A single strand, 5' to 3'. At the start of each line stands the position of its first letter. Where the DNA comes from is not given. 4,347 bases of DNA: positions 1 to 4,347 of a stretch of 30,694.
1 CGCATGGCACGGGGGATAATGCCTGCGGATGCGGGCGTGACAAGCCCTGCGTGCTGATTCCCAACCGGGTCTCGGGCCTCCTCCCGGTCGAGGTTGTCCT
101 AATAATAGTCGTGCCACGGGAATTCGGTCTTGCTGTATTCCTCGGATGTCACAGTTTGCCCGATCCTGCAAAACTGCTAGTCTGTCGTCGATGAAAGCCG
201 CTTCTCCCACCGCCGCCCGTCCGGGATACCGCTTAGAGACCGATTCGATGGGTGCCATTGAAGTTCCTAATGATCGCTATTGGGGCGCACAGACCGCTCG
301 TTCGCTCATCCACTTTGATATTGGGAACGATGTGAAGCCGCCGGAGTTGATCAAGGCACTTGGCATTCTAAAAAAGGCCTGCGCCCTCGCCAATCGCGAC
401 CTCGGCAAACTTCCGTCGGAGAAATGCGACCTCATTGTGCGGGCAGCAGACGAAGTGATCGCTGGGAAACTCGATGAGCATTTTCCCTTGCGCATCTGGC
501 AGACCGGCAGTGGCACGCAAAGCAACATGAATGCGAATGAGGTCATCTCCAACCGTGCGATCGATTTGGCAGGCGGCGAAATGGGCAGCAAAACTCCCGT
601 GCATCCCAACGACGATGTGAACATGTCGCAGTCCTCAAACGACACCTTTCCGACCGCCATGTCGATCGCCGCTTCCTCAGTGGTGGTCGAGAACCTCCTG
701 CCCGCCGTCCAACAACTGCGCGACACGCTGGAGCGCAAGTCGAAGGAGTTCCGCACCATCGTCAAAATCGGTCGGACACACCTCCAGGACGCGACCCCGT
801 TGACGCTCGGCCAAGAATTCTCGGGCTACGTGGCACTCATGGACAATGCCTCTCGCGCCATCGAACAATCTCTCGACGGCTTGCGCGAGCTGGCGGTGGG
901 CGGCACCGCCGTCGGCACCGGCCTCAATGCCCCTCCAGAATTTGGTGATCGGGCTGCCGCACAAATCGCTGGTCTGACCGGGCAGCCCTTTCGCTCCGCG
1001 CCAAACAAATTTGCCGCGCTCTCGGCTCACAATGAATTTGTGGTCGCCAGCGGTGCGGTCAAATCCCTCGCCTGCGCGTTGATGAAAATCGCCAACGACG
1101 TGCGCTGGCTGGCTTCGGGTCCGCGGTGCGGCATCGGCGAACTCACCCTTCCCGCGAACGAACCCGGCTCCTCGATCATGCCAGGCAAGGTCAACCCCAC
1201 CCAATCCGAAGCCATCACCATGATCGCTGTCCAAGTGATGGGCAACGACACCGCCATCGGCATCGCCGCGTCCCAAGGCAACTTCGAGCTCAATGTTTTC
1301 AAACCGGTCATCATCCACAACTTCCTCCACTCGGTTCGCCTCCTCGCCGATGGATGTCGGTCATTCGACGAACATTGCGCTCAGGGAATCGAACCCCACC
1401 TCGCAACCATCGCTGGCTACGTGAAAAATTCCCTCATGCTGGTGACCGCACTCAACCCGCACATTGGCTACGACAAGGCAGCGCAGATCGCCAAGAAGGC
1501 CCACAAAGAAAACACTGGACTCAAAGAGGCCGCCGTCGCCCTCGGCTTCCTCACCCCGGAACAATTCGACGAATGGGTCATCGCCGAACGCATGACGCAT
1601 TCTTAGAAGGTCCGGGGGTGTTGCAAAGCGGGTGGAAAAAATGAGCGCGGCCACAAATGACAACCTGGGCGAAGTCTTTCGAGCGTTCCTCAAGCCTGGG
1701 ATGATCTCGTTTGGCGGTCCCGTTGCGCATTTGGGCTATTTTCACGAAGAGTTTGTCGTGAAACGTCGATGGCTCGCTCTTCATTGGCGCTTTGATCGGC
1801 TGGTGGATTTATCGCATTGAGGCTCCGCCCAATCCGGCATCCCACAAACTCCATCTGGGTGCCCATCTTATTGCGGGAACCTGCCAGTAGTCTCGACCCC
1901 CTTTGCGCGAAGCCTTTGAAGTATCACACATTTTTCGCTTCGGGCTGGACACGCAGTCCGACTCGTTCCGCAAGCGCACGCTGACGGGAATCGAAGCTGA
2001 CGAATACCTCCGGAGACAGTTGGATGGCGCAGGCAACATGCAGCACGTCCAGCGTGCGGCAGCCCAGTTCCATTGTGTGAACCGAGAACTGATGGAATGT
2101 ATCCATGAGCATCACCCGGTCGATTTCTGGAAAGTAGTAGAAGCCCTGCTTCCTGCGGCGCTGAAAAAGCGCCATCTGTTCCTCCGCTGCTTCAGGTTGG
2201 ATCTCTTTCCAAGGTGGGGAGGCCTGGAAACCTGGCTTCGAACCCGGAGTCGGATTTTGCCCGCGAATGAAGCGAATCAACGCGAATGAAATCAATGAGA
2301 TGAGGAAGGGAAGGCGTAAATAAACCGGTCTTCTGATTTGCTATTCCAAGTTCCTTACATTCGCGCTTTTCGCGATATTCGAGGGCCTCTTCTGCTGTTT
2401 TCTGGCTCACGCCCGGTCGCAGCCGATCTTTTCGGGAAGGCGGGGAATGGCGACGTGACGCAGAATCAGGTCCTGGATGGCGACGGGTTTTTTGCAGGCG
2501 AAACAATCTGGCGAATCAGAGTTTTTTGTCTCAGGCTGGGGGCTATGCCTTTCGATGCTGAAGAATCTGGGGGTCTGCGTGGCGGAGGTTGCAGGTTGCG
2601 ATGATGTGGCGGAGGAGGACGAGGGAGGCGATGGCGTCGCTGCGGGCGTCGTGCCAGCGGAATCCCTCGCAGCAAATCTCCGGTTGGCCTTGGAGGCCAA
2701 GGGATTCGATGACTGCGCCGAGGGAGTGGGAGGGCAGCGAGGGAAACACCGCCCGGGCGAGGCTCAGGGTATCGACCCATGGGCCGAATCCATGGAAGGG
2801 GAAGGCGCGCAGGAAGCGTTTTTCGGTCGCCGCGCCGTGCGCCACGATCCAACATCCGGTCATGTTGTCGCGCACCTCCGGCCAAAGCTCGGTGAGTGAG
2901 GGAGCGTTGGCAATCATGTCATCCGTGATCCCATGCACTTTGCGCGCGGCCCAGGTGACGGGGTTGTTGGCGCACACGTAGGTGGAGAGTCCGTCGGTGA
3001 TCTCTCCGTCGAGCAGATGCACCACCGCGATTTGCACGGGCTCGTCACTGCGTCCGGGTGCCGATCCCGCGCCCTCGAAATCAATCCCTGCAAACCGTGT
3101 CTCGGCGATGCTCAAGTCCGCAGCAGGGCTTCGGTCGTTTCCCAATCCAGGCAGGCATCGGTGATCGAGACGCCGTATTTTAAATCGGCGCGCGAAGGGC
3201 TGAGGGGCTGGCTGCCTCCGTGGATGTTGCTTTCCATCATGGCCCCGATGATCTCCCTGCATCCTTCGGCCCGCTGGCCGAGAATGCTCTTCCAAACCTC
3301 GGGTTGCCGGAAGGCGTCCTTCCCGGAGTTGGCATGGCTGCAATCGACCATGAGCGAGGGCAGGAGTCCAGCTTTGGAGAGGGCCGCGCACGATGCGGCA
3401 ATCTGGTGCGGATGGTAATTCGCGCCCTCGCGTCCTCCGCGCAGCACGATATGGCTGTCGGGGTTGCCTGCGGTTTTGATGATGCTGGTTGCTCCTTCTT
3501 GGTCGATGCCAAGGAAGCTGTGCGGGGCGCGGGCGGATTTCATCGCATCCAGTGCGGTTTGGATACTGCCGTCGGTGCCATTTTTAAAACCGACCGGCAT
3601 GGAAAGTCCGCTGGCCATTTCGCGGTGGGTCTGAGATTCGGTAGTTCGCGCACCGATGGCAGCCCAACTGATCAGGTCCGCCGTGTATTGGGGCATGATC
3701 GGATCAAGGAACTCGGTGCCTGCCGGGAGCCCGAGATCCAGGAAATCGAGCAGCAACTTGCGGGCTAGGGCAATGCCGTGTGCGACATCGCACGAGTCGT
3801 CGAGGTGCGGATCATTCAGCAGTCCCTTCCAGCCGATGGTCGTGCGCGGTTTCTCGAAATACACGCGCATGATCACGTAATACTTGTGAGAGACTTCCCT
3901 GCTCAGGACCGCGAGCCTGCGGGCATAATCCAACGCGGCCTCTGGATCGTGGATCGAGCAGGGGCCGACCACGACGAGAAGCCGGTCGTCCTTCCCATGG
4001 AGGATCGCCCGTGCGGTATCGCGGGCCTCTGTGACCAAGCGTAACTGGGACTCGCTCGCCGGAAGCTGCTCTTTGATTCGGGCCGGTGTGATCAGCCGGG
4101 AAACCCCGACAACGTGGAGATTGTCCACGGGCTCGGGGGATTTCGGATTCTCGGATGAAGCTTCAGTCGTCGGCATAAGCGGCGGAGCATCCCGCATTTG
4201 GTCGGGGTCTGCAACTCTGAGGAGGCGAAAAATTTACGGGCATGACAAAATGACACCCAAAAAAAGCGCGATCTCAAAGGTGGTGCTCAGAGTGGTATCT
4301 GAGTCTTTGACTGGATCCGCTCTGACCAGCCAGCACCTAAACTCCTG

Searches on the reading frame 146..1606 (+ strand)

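Call 6: search_protein_families(library=pfam, proteins=[window:146-1606:+], max_evalue=0.001)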
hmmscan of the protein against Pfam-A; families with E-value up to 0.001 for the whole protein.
window:146-1606:+ (486 aa): 2 families
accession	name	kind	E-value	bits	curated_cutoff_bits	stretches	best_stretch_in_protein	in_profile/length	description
PF00206.25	Lyase_1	-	8.4e-110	367.5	27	1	36-366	1-312/312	Lyase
PF10415.14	FumaraseC_C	-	9.5e-26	90.4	32.5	1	432-485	1-54/54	Fumarase C C-terminus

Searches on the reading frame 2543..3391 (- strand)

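Call 37: search_protein_families(library=ncbifam, proteins=[window:2543-3391:-], max_evalue=0.00001)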
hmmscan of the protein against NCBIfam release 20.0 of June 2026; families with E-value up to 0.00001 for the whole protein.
window:2543-3391:- (282 aa): 21 families
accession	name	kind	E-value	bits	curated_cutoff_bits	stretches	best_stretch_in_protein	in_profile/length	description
NF005906.0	PRK07883.1-4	equivalog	2.6e-20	72.3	495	1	94-268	2-172/563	DEDD exonuclease domain-containing protein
TIGR01407.1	dinG_rel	hypoth_equivalog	5.1e-18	64.7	547.7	1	99-256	1-154/889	putative DnaQ family exonuclease/DinG family helicase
NF005981.0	PRK08074.1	equivalog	3.2e-17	61.8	789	1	97-263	2-165/931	ATP-dependent DNA helicase DinG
TIGR01405.1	polC_Gram_pos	equivalog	1.1e-16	59.7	1043.45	1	92-264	183-351/1211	DNA polymerase III subunit alpha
NF001688.0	PRK00448.1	equivalog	8.2e-16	56.8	873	1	92-265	417-586/1445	PolC-type DNA polymerase III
NF005937.0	PRK07983.1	equivalog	9.5e-16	57.6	202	1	119-271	17-158/220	exodeoxyribonuclease X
NF005289.0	PRK06807.1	equivalog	1.3e-14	54.2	335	1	99-234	9-148/313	3'-5' exonuclease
NF005907.0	PRK07883.1-5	equivalog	1.8e-14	53.1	454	1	95-238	25-174/584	DEDD exonuclease domain-containing protein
NF004844.0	PRK06195.1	equivalog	4.9e-14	52.4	373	1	100-260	3-157/309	DNA polymerase III subunit epsilon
NF005904.0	PRK07883.1-2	equivalog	3.2e-12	45.5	969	1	91-216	23-152/584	DEDD exonuclease domain-containing protein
NF005905.0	PRK07883.1-3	equivalog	4.3e-12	45.4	508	1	93-263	19-187/581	DEDD exonuclease domain-containing protein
NF005569.0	PRK07246.1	equivalog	6.5e-11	41.2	794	1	98-235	7-146/820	bifunctional DnaQ family exonuclease/ATP-dependent helicase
NF005836.0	PRK07740.1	equivalog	1.6e-10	40.8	261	1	90-202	51-164/244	hypothetical protein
TIGR01406.1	dnaQ_proteo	equivalog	3.6e-10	39.9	222.7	1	103-227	5-138/231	DNA polymerase III subunit epsilon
NF006602.0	PRK09146.1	subfamily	4.1e-10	39.4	266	1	88-259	37-219/239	3'-5' exonuclease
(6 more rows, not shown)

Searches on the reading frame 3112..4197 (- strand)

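Call 6: search_protein_families(library=pfam, proteins=[window:3112-4197:-], max_evalue=0.001)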
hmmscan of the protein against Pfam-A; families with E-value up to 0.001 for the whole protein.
window:3112-4197:- (361 aa): 1 family
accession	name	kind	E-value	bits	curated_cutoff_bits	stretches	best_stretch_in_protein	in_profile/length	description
PF00793.26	DAHP_synth_1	-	3.6e-85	285.6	25.5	1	64-359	9-269/270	DAHP synthetase I family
